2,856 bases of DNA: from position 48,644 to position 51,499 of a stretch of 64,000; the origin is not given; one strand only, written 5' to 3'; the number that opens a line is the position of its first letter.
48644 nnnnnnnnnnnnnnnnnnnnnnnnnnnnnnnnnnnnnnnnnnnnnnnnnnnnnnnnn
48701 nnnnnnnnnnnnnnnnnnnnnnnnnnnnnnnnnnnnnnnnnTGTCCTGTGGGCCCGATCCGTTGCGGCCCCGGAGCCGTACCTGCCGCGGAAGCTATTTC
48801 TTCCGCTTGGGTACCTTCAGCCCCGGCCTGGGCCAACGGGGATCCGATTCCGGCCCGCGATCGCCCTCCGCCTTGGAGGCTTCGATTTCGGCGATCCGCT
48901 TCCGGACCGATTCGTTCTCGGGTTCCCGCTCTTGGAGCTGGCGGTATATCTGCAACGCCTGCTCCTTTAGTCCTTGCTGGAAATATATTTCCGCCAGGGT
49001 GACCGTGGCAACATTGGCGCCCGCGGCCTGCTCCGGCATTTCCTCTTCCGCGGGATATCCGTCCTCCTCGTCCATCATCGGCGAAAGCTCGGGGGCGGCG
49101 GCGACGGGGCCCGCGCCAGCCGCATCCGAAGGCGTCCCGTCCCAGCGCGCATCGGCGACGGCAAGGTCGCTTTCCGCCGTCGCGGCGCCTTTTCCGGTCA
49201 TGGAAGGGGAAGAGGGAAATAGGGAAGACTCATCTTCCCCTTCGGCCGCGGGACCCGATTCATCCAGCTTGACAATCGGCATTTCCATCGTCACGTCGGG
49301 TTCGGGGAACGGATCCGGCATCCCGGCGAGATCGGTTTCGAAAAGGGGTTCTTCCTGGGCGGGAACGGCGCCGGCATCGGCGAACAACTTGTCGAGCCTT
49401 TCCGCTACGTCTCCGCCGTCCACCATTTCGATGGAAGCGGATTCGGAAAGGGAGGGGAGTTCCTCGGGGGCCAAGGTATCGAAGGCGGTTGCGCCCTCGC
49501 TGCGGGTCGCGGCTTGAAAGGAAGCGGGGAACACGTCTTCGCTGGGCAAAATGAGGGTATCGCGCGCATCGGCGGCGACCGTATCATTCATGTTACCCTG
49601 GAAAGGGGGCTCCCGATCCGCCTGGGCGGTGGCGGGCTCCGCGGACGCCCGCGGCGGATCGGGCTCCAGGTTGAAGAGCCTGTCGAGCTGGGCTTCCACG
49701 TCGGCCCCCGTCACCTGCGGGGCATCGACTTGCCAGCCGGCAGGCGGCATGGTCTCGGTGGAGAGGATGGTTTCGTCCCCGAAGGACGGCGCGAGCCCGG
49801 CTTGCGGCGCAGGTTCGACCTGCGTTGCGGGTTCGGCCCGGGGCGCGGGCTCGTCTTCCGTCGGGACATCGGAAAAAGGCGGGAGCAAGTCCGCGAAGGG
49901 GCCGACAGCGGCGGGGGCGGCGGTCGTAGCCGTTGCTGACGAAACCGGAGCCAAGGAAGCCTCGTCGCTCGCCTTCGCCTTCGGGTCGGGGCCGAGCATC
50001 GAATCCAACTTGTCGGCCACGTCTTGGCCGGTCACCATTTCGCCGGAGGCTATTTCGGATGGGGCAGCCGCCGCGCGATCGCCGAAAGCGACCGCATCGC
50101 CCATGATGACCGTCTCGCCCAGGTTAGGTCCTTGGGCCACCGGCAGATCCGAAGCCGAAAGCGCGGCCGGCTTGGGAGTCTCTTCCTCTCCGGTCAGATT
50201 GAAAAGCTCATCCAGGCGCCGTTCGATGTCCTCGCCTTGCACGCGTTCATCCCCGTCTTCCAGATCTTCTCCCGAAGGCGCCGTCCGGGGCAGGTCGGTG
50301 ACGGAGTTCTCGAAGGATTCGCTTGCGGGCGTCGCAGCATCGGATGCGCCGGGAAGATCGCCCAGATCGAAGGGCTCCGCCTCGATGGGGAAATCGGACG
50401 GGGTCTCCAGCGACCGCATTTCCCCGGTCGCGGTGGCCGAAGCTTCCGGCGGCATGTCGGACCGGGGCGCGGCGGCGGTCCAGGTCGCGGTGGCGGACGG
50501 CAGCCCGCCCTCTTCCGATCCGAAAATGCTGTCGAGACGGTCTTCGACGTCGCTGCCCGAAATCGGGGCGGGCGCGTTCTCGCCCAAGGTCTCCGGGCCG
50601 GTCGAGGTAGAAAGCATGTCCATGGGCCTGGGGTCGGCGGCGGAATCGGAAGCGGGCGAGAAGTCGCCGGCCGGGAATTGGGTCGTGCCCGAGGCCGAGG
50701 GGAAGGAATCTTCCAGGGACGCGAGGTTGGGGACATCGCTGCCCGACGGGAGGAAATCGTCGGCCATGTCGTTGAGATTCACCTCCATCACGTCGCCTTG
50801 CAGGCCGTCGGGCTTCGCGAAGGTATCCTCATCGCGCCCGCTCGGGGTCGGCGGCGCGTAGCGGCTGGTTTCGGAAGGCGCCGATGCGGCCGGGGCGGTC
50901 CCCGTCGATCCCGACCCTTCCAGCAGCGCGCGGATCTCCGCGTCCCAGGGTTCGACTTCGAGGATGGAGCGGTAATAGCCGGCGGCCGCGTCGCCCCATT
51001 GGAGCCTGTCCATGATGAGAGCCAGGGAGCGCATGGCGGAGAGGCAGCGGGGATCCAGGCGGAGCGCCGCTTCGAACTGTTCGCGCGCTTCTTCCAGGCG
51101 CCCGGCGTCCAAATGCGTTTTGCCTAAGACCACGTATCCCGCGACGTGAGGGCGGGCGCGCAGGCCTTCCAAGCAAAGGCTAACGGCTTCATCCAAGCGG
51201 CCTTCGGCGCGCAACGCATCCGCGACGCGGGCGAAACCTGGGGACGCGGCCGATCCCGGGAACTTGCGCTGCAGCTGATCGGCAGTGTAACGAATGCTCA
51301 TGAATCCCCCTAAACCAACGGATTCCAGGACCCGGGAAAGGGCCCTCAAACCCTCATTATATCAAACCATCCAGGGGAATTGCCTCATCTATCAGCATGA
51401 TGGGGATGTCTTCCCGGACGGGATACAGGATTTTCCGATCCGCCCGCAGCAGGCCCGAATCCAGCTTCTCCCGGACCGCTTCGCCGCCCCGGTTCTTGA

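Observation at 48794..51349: Acidic TPR scaffold with five reiterated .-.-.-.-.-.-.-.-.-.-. short linear motifs and FimV-like C-terminus next to pilT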

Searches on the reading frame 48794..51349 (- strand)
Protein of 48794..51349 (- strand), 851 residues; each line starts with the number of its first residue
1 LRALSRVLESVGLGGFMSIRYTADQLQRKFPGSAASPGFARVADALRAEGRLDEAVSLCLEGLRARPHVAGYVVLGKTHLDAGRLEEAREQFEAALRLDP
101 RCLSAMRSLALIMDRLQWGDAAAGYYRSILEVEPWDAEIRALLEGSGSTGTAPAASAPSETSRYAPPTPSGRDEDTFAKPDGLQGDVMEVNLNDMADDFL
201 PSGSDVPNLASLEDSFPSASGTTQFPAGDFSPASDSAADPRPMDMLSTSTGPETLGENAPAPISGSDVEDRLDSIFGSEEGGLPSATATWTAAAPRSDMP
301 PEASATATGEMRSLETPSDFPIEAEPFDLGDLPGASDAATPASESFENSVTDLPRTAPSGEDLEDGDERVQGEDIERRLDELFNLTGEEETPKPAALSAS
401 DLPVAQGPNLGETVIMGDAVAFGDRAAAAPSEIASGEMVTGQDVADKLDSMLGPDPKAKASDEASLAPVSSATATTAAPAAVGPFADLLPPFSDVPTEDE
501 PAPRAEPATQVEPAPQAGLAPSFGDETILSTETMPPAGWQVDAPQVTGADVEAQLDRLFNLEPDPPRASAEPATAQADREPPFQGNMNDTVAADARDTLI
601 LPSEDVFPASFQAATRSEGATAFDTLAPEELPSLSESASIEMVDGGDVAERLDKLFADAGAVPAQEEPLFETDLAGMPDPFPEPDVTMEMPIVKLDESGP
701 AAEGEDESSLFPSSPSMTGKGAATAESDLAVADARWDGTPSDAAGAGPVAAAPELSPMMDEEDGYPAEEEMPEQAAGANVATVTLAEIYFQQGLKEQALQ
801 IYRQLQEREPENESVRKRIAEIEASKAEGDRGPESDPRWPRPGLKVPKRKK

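Call 4: search_protein_families(library=pfam, proteins=[window:48794-51349:-], max_evalue=1)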
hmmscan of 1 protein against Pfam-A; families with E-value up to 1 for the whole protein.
window:48794-51349:- (851 aa): 20 families
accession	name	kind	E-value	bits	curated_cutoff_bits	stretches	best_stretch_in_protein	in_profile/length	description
PF13428.12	TPR_14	-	2.4e-12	46.7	23.5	2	71-110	3-42/44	Tetratricopeptide repeat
PF07719.23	TPR_2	-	3.7e-12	45.8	27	2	71-101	3-33/34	Tetratricopeptide repeat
PF13181.12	TPR_8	-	3.3e-11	42.9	25.7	2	72-101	4-33/34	Tetratricopeptide repeat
PF14559.12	TPR_19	-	8.7e-11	42.4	25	2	46-109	1-64/68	Tetratricopeptide repeat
PF13432.12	TPR_16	-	1.1e-09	38.9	32.7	1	75-130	3-58/65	Tetratricopeptide repeat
PF00515.34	TPR_1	-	5.3e-09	36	27.8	2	72-101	4-33/34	Tetratricopeptide repeat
PF13414.12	TPR_11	-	4.9e-06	26.6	26.8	1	76-101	1-26/42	TPR repeat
PF13424.12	TPR_12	-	3e-05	24.6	30.1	2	42-99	9-75/77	Tetratricopeptide repeat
PF07721.20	TPR_4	-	0.00013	22.7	27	1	71-93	3-25/26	Tetratricopeptide repeat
PF13374.12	TPR_10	-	0.00022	21.6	27.5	1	74-97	7-30/42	Tetratricopeptide repeat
PF13176.12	TPR_7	-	0.00047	20.5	27.9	0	785-812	5-34/36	Tetratricopeptide repeat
PF13174.12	TPR_6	-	0.00051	21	26.3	1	785-811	6-32/33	Tetratricopeptide repeat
PF12895.13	ANAPC3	-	0.0056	17.4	27.2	0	780-813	24-56/82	Anaphase-promoting complex, cyclosome, subunit 3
PF17874.7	TPR_MalT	-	0.0083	15.9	45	0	44-98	130-190/336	MalT-like TPR region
PF23914.1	TPR_CcmH_CycH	-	0.01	16.1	42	1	68-110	49-91/158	Cytochrome c-type biogenesis protein H TPR domain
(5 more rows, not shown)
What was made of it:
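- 50909..51301 (-): N-terminal TPR domain, aa 17-147 of the 851-aa ORF, about 3.5 repeats. Family-specific invariant residues include FAR.AD, D.RC and EPWD. Pfam TPR hits at aa 42-130 (call 4).
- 48872..49015 (-): C-terminal TPR-like helical hairpin, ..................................... It is the most conserved stretch of the family. Weak TPR_6/TPR_7 hits (call 4).
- On TPR repeat proteins (Pfam TPR clan): TPR_14, TPR_2, TPR_8, TPR_19, TPR_16 and TPR_1 score above their cutoffs at aa 42-130 (call 4).
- Checked: Pfam matches aa 42-130 and one weaker repeat at aa 780-823 (call 4).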

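Call 5: search_protein_families(library=ncbifam, proteins=[window:48794-51349:-], max_evalue=1)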
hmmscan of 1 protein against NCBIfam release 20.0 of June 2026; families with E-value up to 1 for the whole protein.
window:48794-51349:- (851 aa): 16 families
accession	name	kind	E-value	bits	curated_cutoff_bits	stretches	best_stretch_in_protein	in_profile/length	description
TIGR02917.1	PEP_TPR_lipo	equivalog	3.1e-10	38.6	312.2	2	50-138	445-534/899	XrtA/PEP-CTERM system TPR-repeat protein PrsT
TIGR02521.1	type_IV_pilW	equivalog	8.8e-07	28.7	154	1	72-139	34-101/234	type IV pilus biogenesis/stability protein PilW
NF052415.1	T3SS_chap_SctY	equivalog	1.9e-05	25.1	70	1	74-131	11-68/106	type III secretion apparatus assembly chaperone SctY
TIGR03939.1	PGA_TPR_OMP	equivalog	2.2e-05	22.9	366.65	1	35-139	85-190/800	poly-beta-1,6 N-acetyl-D-glucosamine export porin PgaA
NF033920.0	C39_PA2778_fam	equivalog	4.1e-05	23.1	150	2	738-827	149-238/255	PA2778 family cysteine peptidase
NF033758.1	gliding_GltE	equivalog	0.00018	20.6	225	1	82-143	99-160/411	adventurous gliding motility TPR repeat lipoprotein GltE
NF008757.0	PRK11788.1-5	equivalog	0.00022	20.5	363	1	74-131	185-242/388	lipopolysaccharide assembly protein LapB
NF040959.1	MamA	equivalog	0.0022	17.5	200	1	75-133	145-203/204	magnetosome protein MamA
TIGR00540.1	TPR_hemY_coli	hypoth_equivalog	0.013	14.3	142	1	58-127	314-383/385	heme biosynthesis-associated TPR protein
NF002725.1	PRK02603.1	equivalog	0.014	15.4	143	0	781-826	74-119/173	photosystem I assembly protein Ycf3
NF040658.1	Myxo_OME_TraC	equivalog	0.034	12.8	500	1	73-107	130-164/602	outer membrane exchange accessory lipoprotein TraC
NF047507.1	TPR_BatC_Lepto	exception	0.069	12.6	175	0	782-821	99-138/214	TPR repeat-containing protein BatC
NF040561.1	PrimPol_Msp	equivalog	0.069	11.7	200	1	783-819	29-65/515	CRISPR-associated primase-polymerase type A1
NF033762.1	social_mot_Tgl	equivalog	0.16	11.3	225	1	78-141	40-104/252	social motility TPR repeat lipoprotein Tgl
NF008520.0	PRK11447.1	equivalog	0.24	9.1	858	0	774-831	598-653/1157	cellulose synthase complex outer membrane protein BcsC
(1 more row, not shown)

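Call 6: find_homologous_proteins(query=window:48794-51349:-, max_evalue=0.001)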
Query window:48794-51349:- (851 aa): 73 proteins with E <= 0.001 among 8000 candidates.
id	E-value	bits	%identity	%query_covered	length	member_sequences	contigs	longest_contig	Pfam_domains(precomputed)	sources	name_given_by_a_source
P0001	0.0e+0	1788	100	98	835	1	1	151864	PF14559.13,PF13414.13,PF00515.35,PF13424.13,PF13432.13,PF13428.13,PF13181.13,PF07719.24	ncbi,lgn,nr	ncbi:MAG: tetratricopeptide repeat protein [Fibrobacteres bacterium]|nr:tetratricopeptide repeat pro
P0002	0.0e+0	1369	77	98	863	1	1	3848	PF07721.21,PF14559.13,PF13414.13,PF00515.35,PF13432.13,PF13428.13,PF13181.13,PF07719.24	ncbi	-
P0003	0.0e+0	1103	66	98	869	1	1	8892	PF07721.21,PF14559.13,PF13414.13,PF00515.35,PF13424.13,PF13432.13,PF13428.13,PF13181.13,PF07719.24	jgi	jgi:tetratricopeptide (TPR) repeat protein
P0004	4.5e-280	950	61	98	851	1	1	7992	PF07721.21,PF14559.13,PF13414.13,PF00515.35,PF13424.13,PF13432.13,PF13428.13,PF13181.13,PF07719.24,PF13174.13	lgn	-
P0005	2.5e-279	947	62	98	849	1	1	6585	PF14559.13,PF13414.13,PF00515.35,PF13432.13,PF13428.13,PF13181.13,PF07719.24,PF13174.13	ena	-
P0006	7.0e-251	853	69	72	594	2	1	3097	-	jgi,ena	-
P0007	6.8e-228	777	53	98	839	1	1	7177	PF14559.13,PF13414.13,PF00515.35,PF13432.13,PF13428.13,PF13181.13,PF07719.24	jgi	jgi:pilus assembly protein FimV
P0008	2.1e-222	759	55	65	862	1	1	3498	PF07721.21,PF14559.13,PF00515.35,PF13424.13,PF13432.13,PF13428.13,PF13181.13,PF07719.24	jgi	jgi:tetratricopeptide (TPR) repeat protein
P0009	2.9e-214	732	51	98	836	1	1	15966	PF14559.13,PF13414.13,PF00515.35,PF13424.13,PF13432.13,PF13428.13,PF13181.13,PF07719.24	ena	-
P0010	2.2e-213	729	53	98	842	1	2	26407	PF14559.13,PF13414.13,PF00515.35,PF13432.13,PF13428.13,PF13181.13,PF07719.24,PF13174.13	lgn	-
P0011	1.7e-185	637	47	79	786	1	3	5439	PF14559.13,PF13428.13,PF13181.13,PF07719.24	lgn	-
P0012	7.9e-178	612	45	38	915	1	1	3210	PF14559.13,PF13414.13,PF00515.35,PF13424.13,PF13176.13,PF13432.13,PF13428.13,PF13181.13,PF25064.2,PF07719.24,PF13174.13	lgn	-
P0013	1.7e-175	604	53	51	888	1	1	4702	PF07721.21,PF14559.13,PF13414.13,PF00515.35,PF13424.13,PF13176.13,PF13432.13,PF13428.13,PF13181.13,PF07719.24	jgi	jgi:tetratricopeptide (TPR) repeat protein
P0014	2.8e-163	564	52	30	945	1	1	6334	PF13414.13,PF13176.13,PF13428.13,PF25064.2,PF13374.13,PF07721.21,PF14559.13,PF24575.2,PF00515.35,PF13424.13,PF13432.13,PF13181.13,PF07719.24,PF13174.13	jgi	jgi:tetratricopeptide (TPR) repeat protein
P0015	1.6e-160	554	45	64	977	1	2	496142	PF13414.13,PF13176.13,PF13428.13,PF25064.2,PF13374.13,PF07721.21,PF14559.13,PF24575.2,PF00515.35,PF13424.13,PF13432.13,PF13181.13,PF07719.24,PF13174.13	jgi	jgi:tetratricopeptide (TPR) repeat protein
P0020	6.9e-152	526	44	64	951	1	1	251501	PF14559.13,PF13414.13,PF00515.35,PF13424.13,PF13176.13,PF13432.13,PF13428.13,PF13181.13,PF07719.24,PF13174.13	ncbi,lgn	-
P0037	1.2e-104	370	38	53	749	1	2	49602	PF07721.21,PF14559.13,PF13414.13,PF00515.35,PF13424.13,PF13176.13,PF13432.13,PF13428.13,PF13181.13,PF07719.24,PF13174.13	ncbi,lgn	-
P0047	8.1e-17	79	37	17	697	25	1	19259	PF14559.13,PF24575.2,PF13431.13,PF13414.13,PF00515.35,PF13424.13,PF13176.13,PF13432.13,PF13428.13,PF13181.13,PF07719.24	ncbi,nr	ncbi:MAG: tetratricopeptide repeat protein [Gemmatimonadaceae bacterium]|nr:tetratricopeptide repeat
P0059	4.3e-7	47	31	16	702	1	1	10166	PF14559.13,PF13424.13,PF13176.13,PF13432.13,PF13428.13,PF07719.24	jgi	jgi:hypothetical protein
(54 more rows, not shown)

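Call 10: find_encoding_contigs(protein=P0015, flank=8000, max_places=2)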
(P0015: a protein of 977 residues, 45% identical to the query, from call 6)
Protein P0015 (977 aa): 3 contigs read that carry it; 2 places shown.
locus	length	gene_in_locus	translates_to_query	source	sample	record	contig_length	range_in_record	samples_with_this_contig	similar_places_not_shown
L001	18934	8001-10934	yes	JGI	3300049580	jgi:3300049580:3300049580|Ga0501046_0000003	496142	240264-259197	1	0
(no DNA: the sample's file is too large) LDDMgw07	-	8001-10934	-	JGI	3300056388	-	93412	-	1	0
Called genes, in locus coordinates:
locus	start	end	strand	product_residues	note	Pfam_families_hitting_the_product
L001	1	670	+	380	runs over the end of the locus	PF13439:Glyco_transf_4, PF13579:Glyco_trans_4_4, PF20706:GT4-conflict, PF00534:Glycos_transf_1, PF13692:Glyco_trans_1_4, PF13524:Glyco_trans_1_2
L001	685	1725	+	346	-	PF03706:LPG_synthase_TM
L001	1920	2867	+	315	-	PF00535:Glycos_transf_2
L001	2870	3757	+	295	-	PF01370:Epimerase, PF04321:RmlD_sub_bind, PF02719:Polysacc_synt_2 (weak)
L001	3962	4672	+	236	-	PF00535:Glycos_transf_2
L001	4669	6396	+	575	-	PF00535:Glycos_transf_2, PF10111:Glyco_tranf_2_2 (faint), PF13641:Glyco_tranf_2_3, PF13632:Glyco_trans_2_3, PF13727:CoA_binding_3 (weak)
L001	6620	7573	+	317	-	PF03255:ACCA, PF01039:Carboxyl_trans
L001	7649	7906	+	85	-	-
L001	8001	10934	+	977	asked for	PF00515:TPR_1 (faint), PF07719:TPR_2 (faint), PF07721:TPR_4 (faint), PF13174:TPR_6 (faint), PF13176:TPR_7 (faint), PF13181:TPR_8 (faint), PF13374:TPR_10 (faint), PF14559:TPR_19, +6 more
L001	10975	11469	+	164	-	PF00364:Biotin_lipoyl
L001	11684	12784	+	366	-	PF00437:T2SSE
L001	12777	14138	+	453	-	PF00289:Biotin_carb_N, PF02786:CPSase_L_D2, PF02785:Biotin_carb_C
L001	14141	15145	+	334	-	PF00701:DHDPS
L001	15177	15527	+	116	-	-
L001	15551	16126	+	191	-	PF00156:Pribosyltran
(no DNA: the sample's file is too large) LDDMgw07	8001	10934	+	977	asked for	PF00515:TPR_1 (faint), PF07719:TPR_2 (faint), PF07721:TPR_4 (faint), PF13174:TPR_6 (faint), PF13176:TPR_7 (faint), PF13181:TPR_8 (faint), PF13374:TPR_10 (faint), PF14559:TPR_19, +6 more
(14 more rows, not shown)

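Call 11: find_encoding_contigs(protein=P0037, flank=8000, max_places=2)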
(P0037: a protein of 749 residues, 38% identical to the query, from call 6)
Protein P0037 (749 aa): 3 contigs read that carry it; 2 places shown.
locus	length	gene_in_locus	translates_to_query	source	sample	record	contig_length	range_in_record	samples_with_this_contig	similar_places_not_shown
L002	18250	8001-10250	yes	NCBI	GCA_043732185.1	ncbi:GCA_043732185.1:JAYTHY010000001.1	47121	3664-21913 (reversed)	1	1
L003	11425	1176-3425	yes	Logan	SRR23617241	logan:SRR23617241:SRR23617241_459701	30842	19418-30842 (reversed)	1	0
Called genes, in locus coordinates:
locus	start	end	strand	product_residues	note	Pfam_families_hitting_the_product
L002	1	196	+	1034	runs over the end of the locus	PF11028:TMEM260_N, PF28495:TMEM260_2, PF14559:TPR_19 (faint)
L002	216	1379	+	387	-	PF13439:Glyco_transf_4, PF20706:GT4-conflict, PF00534:Glycos_transf_1, PF13692:Glyco_trans_1_4, PF13524:Glyco_trans_1_2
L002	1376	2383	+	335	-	PF03706:LPG_synthase_TM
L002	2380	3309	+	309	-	PF00535:Glycos_transf_2, PF13641:Glyco_tranf_2_3 (weak)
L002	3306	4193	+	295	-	PF01370:Epimerase, PF04321:RmlD_sub_bind, PF16363:GDP_Man_Dehyd (faint)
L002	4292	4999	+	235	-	PF00535:Glycos_transf_2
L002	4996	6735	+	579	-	PF00535:Glycos_transf_2, PF10111:Glyco_tranf_2_2 (faint), PF13641:Glyco_tranf_2_3, PF13632:Glyco_trans_2_3 (weak), PF13727:CoA_binding_3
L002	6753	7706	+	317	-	PF03255:ACCA, PF01039:Carboxyl_trans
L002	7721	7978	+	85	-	-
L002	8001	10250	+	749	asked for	PF00515:TPR_1 (faint), PF07719:TPR_2 (faint), PF13176:TPR_7 (faint), PF13181:TPR_8 (faint), PF13424:TPR_12 (faint), PF13428:TPR_14 (faint), PF14559:TPR_19 (weak), PF13432:TPR_16 (weak), +3 more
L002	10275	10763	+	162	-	PF00364:Biotin_lipoyl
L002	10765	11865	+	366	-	PF00437:T2SSE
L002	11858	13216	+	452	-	PF00289:Biotin_carb_N, PF02786:CPSase_L_D2, PF02785:Biotin_carb_C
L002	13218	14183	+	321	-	PF00701:DHDPS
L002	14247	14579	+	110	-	-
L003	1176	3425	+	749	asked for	PF00515:TPR_1 (faint), PF07719:TPR_2 (faint), PF13176:TPR_7 (faint), PF13181:TPR_8 (faint), PF13424:TPR_12 (faint), PF13428:TPR_14 (faint), PF14559:TPR_19 (weak), PF13432:TPR_16 (weak), +3 more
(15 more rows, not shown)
